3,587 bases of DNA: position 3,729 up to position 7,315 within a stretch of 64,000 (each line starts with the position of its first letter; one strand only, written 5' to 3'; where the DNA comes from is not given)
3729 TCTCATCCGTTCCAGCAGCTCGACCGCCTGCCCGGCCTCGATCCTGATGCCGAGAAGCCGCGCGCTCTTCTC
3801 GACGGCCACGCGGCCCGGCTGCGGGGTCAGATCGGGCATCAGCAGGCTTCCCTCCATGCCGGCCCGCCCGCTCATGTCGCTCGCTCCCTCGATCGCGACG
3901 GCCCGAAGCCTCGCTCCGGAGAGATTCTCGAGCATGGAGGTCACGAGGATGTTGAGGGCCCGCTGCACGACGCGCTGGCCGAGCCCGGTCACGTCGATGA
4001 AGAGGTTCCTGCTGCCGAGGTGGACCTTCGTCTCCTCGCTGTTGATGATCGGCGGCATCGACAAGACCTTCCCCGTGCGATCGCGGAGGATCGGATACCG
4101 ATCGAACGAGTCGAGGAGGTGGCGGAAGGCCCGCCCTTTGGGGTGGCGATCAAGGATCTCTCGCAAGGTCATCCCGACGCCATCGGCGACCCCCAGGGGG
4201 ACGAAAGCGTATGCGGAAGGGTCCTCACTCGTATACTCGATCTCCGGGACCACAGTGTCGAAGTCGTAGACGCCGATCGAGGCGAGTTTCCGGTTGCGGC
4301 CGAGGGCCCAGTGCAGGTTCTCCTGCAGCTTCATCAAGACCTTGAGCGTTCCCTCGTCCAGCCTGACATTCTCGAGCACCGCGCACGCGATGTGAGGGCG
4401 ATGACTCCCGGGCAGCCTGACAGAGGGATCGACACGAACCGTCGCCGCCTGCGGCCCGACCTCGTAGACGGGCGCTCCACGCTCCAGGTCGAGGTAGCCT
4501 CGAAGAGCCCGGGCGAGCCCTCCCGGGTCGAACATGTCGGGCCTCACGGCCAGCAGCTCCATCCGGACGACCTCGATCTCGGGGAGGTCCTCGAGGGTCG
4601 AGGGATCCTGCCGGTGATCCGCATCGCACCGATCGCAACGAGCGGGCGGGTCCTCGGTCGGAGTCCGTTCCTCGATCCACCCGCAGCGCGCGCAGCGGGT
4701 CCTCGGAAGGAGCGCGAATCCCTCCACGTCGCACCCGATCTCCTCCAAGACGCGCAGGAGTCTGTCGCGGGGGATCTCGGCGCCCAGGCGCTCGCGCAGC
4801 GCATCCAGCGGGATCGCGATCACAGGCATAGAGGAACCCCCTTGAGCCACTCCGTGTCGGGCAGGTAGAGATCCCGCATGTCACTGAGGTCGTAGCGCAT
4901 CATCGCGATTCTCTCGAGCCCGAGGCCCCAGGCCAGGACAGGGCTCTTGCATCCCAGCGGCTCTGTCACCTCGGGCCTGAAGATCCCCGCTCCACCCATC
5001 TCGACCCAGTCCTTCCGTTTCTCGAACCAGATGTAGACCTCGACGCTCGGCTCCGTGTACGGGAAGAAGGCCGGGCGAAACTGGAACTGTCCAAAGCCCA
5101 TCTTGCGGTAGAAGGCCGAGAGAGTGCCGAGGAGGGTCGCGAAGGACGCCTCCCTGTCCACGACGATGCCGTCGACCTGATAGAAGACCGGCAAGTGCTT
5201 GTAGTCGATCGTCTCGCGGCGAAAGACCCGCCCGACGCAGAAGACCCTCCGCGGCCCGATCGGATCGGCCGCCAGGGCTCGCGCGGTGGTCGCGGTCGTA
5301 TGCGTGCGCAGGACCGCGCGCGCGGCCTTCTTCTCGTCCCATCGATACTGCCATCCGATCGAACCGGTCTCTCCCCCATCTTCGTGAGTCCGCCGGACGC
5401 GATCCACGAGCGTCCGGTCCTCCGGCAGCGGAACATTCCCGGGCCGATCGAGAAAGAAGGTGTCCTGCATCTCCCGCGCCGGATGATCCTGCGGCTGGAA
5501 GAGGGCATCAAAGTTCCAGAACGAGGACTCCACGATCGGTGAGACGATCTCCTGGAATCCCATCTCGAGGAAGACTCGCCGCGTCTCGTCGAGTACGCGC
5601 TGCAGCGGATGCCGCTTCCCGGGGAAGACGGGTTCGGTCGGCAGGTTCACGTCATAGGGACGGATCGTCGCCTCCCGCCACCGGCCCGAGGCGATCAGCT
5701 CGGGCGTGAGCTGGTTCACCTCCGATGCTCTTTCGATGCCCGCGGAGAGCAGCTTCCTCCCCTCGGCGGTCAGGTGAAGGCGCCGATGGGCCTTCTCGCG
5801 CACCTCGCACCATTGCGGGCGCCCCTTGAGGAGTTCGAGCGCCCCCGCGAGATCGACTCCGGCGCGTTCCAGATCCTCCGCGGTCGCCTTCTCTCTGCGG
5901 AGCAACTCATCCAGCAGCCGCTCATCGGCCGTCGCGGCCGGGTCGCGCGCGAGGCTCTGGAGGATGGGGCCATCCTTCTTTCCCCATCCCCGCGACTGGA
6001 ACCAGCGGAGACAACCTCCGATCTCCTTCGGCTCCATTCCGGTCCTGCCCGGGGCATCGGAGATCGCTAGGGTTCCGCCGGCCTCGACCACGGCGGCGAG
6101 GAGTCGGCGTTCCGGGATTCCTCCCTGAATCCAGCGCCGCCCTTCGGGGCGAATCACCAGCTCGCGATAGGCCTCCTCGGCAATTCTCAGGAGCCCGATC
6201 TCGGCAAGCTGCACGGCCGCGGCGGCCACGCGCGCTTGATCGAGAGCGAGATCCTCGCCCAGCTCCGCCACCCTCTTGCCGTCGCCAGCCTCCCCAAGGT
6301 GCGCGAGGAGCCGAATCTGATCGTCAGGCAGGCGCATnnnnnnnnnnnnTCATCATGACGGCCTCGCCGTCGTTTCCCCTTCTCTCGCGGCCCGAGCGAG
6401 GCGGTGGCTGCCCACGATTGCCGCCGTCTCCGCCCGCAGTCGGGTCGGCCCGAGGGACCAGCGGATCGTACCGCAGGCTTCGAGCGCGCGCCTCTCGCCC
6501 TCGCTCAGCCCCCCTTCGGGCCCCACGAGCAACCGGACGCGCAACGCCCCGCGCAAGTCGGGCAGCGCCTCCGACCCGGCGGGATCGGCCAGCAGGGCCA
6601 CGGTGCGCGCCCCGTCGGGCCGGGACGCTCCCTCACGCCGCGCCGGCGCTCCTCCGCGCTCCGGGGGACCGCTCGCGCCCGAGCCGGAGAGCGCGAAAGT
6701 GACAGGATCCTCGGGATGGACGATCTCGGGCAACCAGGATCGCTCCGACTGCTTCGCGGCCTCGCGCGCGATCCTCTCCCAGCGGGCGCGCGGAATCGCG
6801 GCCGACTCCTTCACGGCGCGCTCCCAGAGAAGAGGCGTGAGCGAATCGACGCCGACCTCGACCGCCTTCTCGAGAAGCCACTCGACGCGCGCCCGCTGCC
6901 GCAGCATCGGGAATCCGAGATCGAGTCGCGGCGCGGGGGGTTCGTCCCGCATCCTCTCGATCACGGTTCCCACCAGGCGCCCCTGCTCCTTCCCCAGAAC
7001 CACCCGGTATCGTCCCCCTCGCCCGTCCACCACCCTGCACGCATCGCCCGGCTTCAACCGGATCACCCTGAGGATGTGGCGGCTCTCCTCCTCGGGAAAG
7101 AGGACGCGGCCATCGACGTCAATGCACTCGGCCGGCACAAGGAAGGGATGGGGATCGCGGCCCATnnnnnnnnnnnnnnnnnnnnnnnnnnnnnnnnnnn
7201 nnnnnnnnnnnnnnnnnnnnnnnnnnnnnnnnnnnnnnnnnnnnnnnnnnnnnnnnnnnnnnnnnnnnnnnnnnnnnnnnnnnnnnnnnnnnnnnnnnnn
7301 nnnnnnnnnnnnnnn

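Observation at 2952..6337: Archaeal/eukaryal-type phenylalanyl-tRNA synthetase (pheS-pheT) in a bacterial housekeeping context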

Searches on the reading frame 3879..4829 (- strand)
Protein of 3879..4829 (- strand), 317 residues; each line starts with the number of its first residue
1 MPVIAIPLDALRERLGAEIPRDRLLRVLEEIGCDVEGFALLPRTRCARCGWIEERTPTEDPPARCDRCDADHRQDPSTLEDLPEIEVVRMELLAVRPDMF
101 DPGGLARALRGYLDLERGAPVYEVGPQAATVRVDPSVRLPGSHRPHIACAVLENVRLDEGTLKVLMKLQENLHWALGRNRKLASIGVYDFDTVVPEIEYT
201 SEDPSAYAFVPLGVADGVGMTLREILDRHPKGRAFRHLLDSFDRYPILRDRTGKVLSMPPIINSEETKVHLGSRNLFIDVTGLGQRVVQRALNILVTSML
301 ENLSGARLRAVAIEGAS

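Call 34: search_solved_structures(query=window:3879-4829:-, show_alignments=3, max_evalue=0.01)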
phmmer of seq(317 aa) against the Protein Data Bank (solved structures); distinct sequences matched with E-value up to 0.01: 6.
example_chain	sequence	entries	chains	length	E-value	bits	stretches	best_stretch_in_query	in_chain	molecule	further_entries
2cxi_A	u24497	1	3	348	3.1e-44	154.4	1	96-312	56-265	Phenylalanyl-tRNA synthetase beta chain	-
7dpi_B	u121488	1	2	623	3.5e-31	111.6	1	86-299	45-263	Phenylalanyl-tRNA synthetase beta subunit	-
7by6_B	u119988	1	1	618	7.9e-28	100.6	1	84-300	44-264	Phenylalanyl-tRNA synthetase beta chain, putative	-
8s8b_C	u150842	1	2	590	1.5e-26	96.3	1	73-297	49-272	Phenylalanyl-tRNA Synthetase beta subunit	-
3l4g_B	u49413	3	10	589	8.7e-25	90.6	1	85-301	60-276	Phenylalanyl-tRNA synthetase beta chain | Phenylalanine--tRNA ligase beta subunit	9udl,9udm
6zxd_k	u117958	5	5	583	3.9e-15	58.9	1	125-301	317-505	Leucine-rich repeat-containing protein 47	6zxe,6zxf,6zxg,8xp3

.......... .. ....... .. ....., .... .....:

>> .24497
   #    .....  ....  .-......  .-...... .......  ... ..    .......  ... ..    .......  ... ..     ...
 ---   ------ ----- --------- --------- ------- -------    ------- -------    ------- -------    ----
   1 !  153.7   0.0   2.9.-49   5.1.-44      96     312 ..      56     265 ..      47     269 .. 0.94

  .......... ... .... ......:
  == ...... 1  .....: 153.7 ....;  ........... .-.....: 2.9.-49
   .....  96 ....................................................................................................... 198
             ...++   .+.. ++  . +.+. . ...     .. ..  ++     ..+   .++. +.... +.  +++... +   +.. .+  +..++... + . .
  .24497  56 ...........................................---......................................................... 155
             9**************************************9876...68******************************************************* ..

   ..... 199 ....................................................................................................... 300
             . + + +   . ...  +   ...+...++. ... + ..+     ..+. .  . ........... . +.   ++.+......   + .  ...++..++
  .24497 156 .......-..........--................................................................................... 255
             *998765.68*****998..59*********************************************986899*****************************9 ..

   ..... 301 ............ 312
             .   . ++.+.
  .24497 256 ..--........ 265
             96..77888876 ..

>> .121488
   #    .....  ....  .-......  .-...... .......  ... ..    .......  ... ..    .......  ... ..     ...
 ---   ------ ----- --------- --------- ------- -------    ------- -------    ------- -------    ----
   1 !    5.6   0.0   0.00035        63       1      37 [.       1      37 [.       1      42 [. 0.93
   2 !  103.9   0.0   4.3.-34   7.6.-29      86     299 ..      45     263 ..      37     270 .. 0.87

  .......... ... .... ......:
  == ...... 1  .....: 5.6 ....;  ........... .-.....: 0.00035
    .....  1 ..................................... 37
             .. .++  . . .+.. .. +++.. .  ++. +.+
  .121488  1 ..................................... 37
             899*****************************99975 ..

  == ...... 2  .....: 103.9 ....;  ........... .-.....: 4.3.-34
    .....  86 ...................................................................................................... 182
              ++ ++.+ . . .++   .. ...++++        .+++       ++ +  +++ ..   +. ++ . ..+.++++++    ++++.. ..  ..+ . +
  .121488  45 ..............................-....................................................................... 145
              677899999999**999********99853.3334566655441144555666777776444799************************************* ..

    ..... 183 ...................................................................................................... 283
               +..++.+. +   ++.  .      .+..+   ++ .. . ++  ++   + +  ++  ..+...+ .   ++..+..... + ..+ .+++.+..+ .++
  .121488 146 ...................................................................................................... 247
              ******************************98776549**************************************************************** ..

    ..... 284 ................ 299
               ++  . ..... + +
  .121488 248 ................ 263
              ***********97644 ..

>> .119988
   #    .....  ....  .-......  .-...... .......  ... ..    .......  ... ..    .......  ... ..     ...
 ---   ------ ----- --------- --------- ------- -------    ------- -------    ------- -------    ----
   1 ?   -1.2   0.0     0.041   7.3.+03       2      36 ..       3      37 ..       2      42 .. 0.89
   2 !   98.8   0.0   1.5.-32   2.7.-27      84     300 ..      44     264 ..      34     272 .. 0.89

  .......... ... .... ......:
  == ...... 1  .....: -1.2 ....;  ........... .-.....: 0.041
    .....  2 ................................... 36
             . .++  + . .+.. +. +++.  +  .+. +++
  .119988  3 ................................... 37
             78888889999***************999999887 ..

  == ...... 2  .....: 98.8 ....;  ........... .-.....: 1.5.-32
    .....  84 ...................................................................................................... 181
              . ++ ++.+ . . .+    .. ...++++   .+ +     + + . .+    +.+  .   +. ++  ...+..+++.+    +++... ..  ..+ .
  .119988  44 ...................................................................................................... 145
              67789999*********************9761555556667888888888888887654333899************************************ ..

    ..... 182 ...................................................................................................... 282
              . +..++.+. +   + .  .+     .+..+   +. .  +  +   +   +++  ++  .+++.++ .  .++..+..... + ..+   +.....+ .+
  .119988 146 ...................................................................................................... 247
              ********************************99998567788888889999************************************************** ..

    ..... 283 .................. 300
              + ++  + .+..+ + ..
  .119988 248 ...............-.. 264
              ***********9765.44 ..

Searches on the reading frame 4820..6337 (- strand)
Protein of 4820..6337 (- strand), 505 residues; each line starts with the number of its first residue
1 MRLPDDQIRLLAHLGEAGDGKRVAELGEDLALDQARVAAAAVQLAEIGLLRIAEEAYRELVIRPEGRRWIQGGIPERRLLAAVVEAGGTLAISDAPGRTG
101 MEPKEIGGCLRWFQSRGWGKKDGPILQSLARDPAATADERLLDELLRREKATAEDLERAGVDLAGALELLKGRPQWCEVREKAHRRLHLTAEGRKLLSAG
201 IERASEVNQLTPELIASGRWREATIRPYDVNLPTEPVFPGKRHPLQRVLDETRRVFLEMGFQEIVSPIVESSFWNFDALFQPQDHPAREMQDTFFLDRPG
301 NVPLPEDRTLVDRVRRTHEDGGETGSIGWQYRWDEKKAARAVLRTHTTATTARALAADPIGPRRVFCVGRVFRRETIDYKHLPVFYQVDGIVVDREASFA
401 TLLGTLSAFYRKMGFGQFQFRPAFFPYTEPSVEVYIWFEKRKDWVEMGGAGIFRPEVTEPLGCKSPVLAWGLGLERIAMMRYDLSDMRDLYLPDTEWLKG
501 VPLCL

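Call 5: search_protein_families(library=pfam, proteins=[window:4820-6337:-], max_evalue=0.01)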
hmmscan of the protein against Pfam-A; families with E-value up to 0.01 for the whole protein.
window:4820-6337:- (505 aa): 4 families
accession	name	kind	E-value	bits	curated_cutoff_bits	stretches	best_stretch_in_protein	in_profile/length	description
PF01409.25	tRNA-synt_2d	-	1.9e-90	303.1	19.8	1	228-499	2-244/246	tRNA synthetases class II core domain (F)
PF17759.6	tRNA_synthFbeta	-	2.6e-06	27.5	22.4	0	394-469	138-209/214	Phenylalanyl tRNA synthetase beta chain CLM domain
PF00152.25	tRNA-synt_2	-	1.8e-05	24.4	25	1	361-389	90-118/308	tRNA synthetases class II (D, K and N)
PF12802.13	MarR_2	-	0.0056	17.3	27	0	3-52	3-52/61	MarR family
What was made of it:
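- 4820..6337 (-): pheS, the alpha subunit of archaeal/eukaryal-type PheRS (505 aa). Pfam tRNA-synt_2d, 303 bits, at aa 228-499 (call 5).
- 5738..6337 (-): The roughly 200-residue N-terminal extension of PheS. In archaeal/eukaryal enzymes this region holds three DNA-binding-fold domains and replaces the bacterial coiled coil. There is a weak MarR_2 winged-helix match at aa 3-52 (call 5).
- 4841..5656 (-): Class II catalytic core of PheS. It contains motif 2 (GRVFRRE...FYQVDG), the FPYTEPS Phe-site segment and motif 3 (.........). Call 5 (PF01409, aa 228-499).
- On Archaeal/eukaryal-type PheRS alpha subunit (NF003210 / PheRS-A alpha): There is a weak winged-helix (MarR_2) match at aa 3-52 (call 5). 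PF01409 scores 303 bits (call 5).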

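Call 6: search_protein_families(library=ncbifam, proteins=[window:4820-6337:-], max_evalue=0.01)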
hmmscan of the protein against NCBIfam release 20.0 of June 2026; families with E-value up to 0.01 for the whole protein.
window:4820-6337:- (505 aa): 8 families
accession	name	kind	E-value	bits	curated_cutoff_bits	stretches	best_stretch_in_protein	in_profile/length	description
NF003210.0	PRK04172.1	equivalog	6.6e-165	549.7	350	1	1-503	2-493/496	phenylalanine--tRNA ligase subunit alpha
TIGR00468.1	pheS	equivalog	1.2e-115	386.2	237.45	1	197-501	29-322/324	phenylalanine--tRNA ligase subunit alpha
NF051887.1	PheS_related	equivalog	2.8e-27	95.7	300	1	340-494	71-232/349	PheS-related mystery ligase SrmL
TIGR00469.1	pheS_mito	equivalog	6.8e-24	84.3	258.35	2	422-498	263-340/451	phenylalanine--tRNA ligase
TIGR00470.1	sepS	equivalog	3.7e-22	78.5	380.65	1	339-494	181-344/533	O-phosphoserine--tRNA ligase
TIGR00442.1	hisS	equivalog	1.3e-05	24.4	286.75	1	237-418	9-155/406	histidine--tRNA ligase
TIGR00443.1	hisZ_biosyn_reg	equivalog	0.0075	15.4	271.65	0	339-388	61-113/314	ATP phosphoribosyltransferase regulatory subunit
TIGR02367.1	PylS_Cterm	equivalog_domain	0.0098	15.2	178.15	0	334-490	77-228/242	pyrrolysine--tRNA(Pyl) ligase large subunit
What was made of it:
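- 4820..6337 (-): NF003210, 549.7 bits over residues 1-503 (call 6).
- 5738..6337 (-): The full-length NF003210 match begins at residue 1 (call 6).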

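Call 31: search_solved_structures(query=window:4820-6337:-, show_alignments=1)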
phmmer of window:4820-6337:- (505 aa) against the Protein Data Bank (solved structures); distinct sequences matched with E-value up to 0.001: 31.
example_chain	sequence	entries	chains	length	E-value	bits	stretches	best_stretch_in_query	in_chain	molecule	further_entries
3l4g_A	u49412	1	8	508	3.4e-81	277.1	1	16-491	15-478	Phenylalanyl-tRNA synthetase alpha chain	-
9udl_A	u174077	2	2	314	6.8e-81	276.1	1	207-490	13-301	Phenylalanine--tRNA ligase alpha subunit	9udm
8s8b_A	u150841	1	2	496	2.3e-78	267.8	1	204-504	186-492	Phenylalanyl-tRNA Synthetase alpha subunit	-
7by6_A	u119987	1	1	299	3.4e-70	240.9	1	214-491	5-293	Phenylalanyl-tRNA synthetase beta chain, putative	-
7dpi_A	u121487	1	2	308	4.8e-70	240.3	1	213-491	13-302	Phenylalanine--tRNA ligase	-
7daw_A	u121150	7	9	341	3.3e-44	155.1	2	339-495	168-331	Phenylalanine--tRNA ligase alpha subunit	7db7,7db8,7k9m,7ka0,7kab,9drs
9drt_A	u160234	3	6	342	3.4e-44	155.1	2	339-495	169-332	Phenylalanine--tRNA ligase alpha subunit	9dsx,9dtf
7k98_A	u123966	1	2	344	3.4e-44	155.1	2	339-495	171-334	Phenylalanine--tRNA ligase alpha subunit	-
9drv_A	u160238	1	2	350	3.6e-44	155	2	339-495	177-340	Phenylalanine--tRNA ligase alpha subunit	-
2rhq_A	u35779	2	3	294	1.6e-41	146.2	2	342-499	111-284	Phenylalanyl-tRNA synthetase alpha chain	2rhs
3pco_A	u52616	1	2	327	4.6e-41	144.7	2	342-499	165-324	Phenylalanyl-tRNA synthetase, alpha subunit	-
6oz5_A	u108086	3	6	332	4.9e-41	144.6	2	342-499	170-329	Phenylalanine--tRNA ligase alpha subunit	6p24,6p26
7n8y_A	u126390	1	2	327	5.4e-41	144.5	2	340-499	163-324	Phenylalanine--tRNA ligase alpha subunit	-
1b70_A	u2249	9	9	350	1.2e-38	136.7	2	335-491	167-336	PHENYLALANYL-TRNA SYNTHETASE | PROTEIN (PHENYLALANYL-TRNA SYNTHETASE) | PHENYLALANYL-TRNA SYNTHETASE ALPHA CHAIN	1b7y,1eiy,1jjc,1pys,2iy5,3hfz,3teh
6p8t_C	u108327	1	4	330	1.8e-38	136.2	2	340-499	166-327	Phenylalanine--tRNA ligase alpha subunit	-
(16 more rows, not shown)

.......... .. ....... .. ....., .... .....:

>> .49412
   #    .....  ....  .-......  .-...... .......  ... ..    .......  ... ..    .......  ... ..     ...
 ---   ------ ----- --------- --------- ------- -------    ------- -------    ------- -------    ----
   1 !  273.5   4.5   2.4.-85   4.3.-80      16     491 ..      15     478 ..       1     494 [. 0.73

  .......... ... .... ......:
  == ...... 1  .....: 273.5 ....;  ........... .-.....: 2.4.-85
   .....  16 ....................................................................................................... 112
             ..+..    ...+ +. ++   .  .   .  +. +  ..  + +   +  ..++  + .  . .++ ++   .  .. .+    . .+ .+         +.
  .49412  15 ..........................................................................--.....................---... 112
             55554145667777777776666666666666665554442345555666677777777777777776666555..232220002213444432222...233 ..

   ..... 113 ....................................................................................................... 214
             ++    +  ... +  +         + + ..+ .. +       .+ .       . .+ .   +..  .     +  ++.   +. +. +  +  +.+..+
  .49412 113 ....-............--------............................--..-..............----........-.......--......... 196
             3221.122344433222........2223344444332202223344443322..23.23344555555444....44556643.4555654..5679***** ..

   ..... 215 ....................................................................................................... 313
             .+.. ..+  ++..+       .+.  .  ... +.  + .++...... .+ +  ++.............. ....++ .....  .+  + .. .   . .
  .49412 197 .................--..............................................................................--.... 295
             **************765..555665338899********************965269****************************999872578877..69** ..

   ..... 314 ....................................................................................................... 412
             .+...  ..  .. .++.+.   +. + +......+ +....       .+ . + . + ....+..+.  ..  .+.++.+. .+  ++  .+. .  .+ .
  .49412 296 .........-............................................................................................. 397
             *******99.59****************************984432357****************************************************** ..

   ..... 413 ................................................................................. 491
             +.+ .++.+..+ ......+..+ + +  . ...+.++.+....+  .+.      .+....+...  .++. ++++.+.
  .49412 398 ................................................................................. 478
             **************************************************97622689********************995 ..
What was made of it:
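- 4820..6337 (-): Human cytosolic alpha chain 3l4g_A, E=3.4e-81, aligned over aa 16-491 (call 31).
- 5738..6337 (-): The alignment to the human alpha N-terminus starts at aa 16 (call 31).
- On Archaeal/eukaryal-type PheRS alpha subunit (NF003210 / PheRS-A alpha): The N-terminus aligns to the human alpha chain from aa 16 (call 31).
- Alpha subunit: call 31.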

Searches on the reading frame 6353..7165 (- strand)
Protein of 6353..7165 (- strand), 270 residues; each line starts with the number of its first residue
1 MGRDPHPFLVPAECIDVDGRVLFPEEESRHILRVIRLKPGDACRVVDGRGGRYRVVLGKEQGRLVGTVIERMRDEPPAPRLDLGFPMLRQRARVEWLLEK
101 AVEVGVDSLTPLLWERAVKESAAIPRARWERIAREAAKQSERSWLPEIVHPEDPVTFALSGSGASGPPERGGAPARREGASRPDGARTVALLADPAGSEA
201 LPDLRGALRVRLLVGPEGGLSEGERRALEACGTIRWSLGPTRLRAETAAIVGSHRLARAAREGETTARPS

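Call 11: search_protein_families(library=pfam, proteins=[window:6353-7165:-], max_evalue=0.001)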
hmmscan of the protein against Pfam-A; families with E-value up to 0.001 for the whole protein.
window:6353-7165:- (270 aa): 2 families
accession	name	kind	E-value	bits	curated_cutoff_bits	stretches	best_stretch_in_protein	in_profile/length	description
PF04452.19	Methyltrans_RNA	-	3e-31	108.7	23.9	1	79-251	4-159/165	RNA methyltransferase domain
PF20260.4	PUA_4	-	5.4e-10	39.7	23.9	1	24-60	2-38/48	RNA methyltransferase PUA domain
